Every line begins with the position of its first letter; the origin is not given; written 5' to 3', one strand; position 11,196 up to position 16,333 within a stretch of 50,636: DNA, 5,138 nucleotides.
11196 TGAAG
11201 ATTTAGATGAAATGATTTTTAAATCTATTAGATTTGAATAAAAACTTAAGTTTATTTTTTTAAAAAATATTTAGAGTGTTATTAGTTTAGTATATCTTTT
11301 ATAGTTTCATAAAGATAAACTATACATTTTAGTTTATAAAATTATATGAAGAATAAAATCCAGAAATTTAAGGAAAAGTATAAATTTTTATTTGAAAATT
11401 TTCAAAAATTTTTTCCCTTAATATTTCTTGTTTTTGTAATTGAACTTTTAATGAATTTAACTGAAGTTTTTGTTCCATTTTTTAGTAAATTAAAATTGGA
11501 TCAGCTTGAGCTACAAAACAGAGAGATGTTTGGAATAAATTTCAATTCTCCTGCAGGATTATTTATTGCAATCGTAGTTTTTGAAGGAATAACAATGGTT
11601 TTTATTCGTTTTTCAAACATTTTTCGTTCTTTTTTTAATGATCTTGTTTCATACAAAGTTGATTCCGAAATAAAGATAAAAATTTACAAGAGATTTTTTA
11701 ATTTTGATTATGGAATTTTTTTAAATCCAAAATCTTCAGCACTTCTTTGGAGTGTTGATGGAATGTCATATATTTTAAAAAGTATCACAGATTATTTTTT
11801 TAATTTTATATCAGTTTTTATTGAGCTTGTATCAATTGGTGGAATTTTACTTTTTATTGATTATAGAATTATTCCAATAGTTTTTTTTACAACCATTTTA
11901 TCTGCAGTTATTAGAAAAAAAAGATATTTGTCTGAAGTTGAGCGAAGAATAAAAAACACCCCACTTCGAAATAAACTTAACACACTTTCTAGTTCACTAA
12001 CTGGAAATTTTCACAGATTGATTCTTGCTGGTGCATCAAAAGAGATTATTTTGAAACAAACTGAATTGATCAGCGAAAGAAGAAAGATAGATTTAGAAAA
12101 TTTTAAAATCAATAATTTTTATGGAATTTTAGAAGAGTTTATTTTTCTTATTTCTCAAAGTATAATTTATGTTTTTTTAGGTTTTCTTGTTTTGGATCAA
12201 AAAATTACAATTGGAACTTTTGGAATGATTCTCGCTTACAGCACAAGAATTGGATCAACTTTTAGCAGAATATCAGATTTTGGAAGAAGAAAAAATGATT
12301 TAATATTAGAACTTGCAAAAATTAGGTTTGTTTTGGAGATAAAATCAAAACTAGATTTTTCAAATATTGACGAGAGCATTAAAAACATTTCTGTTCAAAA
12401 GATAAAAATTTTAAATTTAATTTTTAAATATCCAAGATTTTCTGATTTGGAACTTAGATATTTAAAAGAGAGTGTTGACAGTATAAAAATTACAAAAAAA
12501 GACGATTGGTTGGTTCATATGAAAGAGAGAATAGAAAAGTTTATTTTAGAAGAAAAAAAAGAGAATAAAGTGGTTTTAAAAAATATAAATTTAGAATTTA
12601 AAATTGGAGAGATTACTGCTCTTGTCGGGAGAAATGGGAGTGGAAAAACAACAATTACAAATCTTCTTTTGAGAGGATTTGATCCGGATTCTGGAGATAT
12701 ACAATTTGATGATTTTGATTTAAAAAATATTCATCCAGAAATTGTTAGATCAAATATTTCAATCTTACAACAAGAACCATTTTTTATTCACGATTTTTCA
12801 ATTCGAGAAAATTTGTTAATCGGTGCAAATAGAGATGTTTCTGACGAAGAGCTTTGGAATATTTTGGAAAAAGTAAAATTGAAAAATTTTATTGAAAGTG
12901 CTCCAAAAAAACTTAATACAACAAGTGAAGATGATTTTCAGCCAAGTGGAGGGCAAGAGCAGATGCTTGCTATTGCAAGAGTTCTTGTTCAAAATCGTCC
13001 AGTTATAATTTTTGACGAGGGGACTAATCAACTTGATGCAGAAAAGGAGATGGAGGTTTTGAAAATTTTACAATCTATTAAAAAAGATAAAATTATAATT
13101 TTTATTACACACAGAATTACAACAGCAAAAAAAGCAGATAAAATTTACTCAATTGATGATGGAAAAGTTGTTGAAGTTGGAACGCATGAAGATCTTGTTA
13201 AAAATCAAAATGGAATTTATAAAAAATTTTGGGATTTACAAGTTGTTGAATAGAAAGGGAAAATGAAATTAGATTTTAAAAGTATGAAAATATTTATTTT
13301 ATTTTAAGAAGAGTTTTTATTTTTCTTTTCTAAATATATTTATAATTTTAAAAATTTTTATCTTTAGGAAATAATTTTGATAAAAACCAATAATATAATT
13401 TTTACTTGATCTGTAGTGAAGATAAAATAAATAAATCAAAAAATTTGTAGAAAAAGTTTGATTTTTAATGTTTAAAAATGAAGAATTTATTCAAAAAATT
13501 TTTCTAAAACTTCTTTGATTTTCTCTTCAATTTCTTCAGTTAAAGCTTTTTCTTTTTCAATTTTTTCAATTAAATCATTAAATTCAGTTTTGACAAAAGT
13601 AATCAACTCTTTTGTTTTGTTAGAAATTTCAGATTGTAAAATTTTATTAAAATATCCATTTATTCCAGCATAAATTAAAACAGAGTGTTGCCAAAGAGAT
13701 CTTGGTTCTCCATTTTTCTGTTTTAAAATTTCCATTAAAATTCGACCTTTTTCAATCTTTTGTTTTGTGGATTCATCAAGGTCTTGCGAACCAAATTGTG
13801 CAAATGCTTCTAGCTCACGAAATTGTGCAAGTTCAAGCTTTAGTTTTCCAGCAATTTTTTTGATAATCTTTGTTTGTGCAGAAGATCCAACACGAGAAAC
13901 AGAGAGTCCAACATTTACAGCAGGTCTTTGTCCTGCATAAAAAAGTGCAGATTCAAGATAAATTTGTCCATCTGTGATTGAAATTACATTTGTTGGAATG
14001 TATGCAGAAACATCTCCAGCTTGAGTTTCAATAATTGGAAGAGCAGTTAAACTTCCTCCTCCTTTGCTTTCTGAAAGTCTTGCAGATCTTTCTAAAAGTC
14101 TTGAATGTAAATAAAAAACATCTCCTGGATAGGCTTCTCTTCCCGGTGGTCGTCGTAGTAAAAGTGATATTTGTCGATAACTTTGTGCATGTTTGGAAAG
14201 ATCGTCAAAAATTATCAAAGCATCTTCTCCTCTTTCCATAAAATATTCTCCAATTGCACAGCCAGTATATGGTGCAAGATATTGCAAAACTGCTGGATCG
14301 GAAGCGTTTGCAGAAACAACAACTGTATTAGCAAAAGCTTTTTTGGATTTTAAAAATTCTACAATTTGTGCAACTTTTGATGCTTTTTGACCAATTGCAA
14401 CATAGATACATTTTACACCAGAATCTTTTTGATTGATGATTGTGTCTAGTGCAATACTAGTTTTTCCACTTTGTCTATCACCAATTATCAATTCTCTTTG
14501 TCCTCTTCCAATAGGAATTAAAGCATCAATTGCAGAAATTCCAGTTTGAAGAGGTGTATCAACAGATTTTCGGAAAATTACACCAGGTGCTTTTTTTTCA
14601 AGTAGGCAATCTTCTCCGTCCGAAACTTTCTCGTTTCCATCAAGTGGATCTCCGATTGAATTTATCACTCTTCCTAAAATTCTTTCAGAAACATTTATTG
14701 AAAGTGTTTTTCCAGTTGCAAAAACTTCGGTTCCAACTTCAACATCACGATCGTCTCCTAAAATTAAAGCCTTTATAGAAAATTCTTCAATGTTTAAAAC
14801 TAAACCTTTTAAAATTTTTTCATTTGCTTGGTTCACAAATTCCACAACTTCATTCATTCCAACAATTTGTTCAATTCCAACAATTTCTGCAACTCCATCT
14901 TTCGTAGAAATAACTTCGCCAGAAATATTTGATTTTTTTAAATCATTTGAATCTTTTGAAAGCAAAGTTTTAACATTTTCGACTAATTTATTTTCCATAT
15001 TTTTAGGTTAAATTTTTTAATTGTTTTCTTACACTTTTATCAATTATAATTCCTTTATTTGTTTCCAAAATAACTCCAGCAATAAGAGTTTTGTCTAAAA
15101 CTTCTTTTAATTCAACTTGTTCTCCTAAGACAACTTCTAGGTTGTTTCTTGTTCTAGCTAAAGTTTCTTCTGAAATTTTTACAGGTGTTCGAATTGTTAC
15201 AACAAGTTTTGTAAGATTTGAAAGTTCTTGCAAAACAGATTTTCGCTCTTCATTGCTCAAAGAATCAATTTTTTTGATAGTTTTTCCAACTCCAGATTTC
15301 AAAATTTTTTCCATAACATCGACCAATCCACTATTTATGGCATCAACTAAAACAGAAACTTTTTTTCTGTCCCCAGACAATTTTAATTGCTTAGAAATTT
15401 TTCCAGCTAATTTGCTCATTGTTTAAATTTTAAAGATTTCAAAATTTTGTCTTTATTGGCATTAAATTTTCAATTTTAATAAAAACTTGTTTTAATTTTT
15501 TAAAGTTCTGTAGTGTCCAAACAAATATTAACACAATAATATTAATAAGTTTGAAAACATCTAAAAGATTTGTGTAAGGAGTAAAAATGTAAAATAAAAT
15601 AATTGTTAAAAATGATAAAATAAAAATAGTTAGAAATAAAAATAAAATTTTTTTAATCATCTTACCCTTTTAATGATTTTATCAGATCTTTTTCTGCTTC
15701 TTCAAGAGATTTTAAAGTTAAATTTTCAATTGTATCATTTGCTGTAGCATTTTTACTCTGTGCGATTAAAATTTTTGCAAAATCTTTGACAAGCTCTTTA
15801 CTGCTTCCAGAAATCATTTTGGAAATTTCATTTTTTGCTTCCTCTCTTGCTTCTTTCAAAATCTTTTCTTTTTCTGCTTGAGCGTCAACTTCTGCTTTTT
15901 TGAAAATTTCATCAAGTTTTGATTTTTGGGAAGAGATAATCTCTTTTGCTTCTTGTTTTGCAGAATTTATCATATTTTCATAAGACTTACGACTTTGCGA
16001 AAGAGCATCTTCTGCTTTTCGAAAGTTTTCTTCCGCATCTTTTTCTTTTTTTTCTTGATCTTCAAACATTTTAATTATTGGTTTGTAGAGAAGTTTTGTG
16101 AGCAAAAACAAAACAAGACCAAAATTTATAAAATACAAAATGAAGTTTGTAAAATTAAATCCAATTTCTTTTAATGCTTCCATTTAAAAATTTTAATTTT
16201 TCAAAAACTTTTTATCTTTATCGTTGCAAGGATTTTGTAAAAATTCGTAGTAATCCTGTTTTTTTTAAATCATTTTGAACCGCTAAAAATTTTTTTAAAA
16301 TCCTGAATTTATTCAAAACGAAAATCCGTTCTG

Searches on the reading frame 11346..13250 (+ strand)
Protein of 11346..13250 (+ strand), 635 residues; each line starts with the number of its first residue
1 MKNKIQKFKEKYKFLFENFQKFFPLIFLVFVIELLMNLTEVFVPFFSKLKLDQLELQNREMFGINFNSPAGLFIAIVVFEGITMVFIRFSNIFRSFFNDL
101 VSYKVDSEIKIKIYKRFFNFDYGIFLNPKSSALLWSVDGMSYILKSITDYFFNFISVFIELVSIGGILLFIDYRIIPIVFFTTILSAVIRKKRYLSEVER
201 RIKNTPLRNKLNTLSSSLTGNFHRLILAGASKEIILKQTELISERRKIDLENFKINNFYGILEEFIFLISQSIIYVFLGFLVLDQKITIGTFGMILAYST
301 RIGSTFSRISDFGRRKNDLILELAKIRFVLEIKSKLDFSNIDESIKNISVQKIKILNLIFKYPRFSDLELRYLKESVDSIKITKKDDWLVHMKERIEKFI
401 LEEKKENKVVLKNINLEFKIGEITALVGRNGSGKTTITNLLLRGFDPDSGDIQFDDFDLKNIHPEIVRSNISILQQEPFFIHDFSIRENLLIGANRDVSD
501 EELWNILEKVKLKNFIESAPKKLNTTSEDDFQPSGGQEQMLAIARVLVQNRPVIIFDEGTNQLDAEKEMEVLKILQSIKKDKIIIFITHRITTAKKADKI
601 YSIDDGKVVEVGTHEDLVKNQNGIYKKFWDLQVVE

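Call 66: search_protein_families(library=pfam, proteins=[window:11346-13250:+], max_evalue=0.001)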
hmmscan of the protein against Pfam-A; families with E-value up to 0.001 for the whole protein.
window:11346-13250:+ (635 aa): 4 families
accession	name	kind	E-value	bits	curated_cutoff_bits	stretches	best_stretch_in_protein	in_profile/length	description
PF00005.33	ABC_tran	-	5.8e-30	105.1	25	1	411-561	1-137/137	ABC transporter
PF02463.25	SMC_N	-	6.9e-11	42.4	40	1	498-603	118-211/220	RecF/RecN/SMC N terminal domain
PF00664.28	ABC_membrane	-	3e-07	30.8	28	1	26-300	1-268/274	ABC transporter transmembrane region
PF13304.12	AAA_21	-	7.8e-06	26.6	27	1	423-462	1-42/304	AAA domain, putative AbiEii toxin, Type IV TA system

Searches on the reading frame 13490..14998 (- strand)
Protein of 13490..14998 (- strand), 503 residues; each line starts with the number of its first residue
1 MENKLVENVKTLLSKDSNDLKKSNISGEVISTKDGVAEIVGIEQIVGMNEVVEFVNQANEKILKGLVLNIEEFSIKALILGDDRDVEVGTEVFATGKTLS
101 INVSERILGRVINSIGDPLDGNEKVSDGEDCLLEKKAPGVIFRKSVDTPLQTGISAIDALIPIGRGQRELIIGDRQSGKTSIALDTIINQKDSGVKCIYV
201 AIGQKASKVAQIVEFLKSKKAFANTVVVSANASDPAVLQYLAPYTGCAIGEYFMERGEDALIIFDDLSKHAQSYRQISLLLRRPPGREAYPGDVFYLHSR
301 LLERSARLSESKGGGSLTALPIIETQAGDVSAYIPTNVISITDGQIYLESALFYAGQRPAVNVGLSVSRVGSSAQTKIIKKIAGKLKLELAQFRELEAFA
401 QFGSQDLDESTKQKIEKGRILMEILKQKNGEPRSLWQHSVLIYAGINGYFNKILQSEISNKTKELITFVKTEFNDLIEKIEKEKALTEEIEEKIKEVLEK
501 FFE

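Call 66: search_protein_families(library=pfam, proteins=[window:13490-14998:-], max_evalue=0.001)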
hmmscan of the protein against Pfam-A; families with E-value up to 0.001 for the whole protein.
window:13490-14998:- (503 aa): 3 families
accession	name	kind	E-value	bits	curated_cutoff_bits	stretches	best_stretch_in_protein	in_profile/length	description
PF00006.31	ATP-synt_ab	-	7.8e-82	274.5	29.5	1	153-368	1-213/213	ATP synthase alpha/beta family, nucleotide-binding domain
PF00306.32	ATP-synt_ab_C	-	6.9e-39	133.5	27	1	375-501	1-126/126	ATP synthase alpha/beta chain, C terminal domain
PF02874.29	ATP-synt_ab_N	-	2.6e-05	25.1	20.9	1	23-96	2-69/69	ATP synthase alpha/beta family, beta-barrel domain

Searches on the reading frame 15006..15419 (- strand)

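Call 66: search_protein_families(library=pfam, proteins=[window:15006-15419:-], max_evalue=0.001)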
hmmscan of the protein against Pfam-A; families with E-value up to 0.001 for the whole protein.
window:15006-15419:- (138 aa): 1 family
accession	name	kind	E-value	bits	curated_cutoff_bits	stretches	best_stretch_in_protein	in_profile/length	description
PF00213.23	OSCP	-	1.1e-08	35.8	22.3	1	70-137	101-168/172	ATP synthase delta (OSCP) subunit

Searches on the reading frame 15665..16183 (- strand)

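Call 66: search_protein_families(library=pfam, proteins=[window:15665-16183:-], max_evalue=0.001)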
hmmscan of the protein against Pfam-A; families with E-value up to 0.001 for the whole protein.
window:15665-16183:- (173 aa): 2 families
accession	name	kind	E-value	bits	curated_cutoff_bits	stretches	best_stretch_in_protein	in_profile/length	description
PF00430.23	ATP-synt_B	-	2.4e-09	37.8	28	1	14-121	2-109/132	ATP synthase B/B' CF(0)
PF03179.20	V-ATPase_G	-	0.00032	21.6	28.6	0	100-166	22-85/105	Vacuolar (H+)-ATPase G subunit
